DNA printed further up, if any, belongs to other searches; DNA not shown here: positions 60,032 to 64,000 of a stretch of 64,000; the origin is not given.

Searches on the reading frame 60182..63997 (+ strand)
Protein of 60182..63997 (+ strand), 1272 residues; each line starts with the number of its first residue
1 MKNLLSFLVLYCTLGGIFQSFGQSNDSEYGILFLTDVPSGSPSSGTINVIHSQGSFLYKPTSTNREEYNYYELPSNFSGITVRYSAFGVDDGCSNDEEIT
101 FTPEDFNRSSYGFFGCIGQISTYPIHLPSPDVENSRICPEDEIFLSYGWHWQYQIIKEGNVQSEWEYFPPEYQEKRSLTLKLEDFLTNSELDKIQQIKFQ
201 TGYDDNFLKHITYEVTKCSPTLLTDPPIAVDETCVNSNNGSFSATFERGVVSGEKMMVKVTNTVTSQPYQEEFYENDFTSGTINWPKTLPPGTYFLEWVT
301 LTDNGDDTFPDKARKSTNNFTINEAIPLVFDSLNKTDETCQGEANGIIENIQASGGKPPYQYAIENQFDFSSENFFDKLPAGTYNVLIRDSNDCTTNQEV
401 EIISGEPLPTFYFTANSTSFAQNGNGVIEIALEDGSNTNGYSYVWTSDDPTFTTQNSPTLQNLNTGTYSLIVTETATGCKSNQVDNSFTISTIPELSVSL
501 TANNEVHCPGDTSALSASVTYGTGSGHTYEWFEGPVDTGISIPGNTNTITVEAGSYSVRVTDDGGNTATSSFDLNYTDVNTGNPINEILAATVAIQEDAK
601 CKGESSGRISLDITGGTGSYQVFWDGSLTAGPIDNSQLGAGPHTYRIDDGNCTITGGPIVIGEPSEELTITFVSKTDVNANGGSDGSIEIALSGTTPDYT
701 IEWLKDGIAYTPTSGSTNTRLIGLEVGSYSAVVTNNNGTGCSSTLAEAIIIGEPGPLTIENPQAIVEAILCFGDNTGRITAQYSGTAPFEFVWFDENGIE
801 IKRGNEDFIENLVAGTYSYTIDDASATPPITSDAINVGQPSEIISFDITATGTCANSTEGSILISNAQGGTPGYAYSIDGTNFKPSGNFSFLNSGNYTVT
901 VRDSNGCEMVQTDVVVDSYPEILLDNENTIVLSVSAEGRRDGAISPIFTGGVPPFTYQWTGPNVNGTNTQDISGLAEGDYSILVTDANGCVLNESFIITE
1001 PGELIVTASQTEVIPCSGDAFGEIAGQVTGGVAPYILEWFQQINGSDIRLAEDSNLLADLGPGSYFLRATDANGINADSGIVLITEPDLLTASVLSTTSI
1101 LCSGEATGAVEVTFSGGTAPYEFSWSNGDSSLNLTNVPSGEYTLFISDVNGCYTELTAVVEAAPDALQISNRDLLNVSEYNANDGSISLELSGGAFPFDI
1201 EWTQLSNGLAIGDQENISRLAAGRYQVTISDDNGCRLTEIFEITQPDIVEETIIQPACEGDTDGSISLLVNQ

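Call 87: search_protein_families(library=pfam, proteins=[window:60182-63997:+], max_evalue=0.01)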
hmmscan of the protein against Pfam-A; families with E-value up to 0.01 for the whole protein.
window:60182-63997:+ (1272 aa): 8 families
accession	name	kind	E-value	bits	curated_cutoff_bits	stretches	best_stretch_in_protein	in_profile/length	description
PF13573.12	SprB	-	2e-48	162.1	28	7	1096-1129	3-36/37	SprB repeat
PF06832.18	BiPBP_C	-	1.1e-07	32.1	26.8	0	544-570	61-88/90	Penicillin-Binding Protein C-terminus Family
PF13620.12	CarboxypepD_reg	-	2.7e-05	24.9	32.3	0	878-917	29-70/82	Carboxypeptidase regulatory-like domain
PF07679.22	I-set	-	0.00038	20.9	23.7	0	676-712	8-43/90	Immunoglobulin I-set domain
PF08940.17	DUF1918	-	0.0017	18.4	24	0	1110-1132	26-49/58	Domain of unknown function (DUF1918)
PF16967.11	TcfC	-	0.0023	17.9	29.4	0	1209-1229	29-50/68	E-set like domain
PF13927.12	Ig_3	-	0.0026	18.7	30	0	670-717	4-47/78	Immunoglobulin domain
PF24421.1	Ig_J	-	0.0029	18.1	29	0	889-905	70-86/104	Tip attachment protein J, Ig-like domain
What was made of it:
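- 60182..64000 (+): SprB-repeat protein that runs off the window. In relatives the corresponding gene ends in a T9SS Por_Secre_tail domain. PF13573 E=2e-48 (call 87).
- On TANFOR-class polymorphic toxins (TIGR02542): Window ORF 60182-64000 has SprB repeats, E=2e-48 (call 87).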
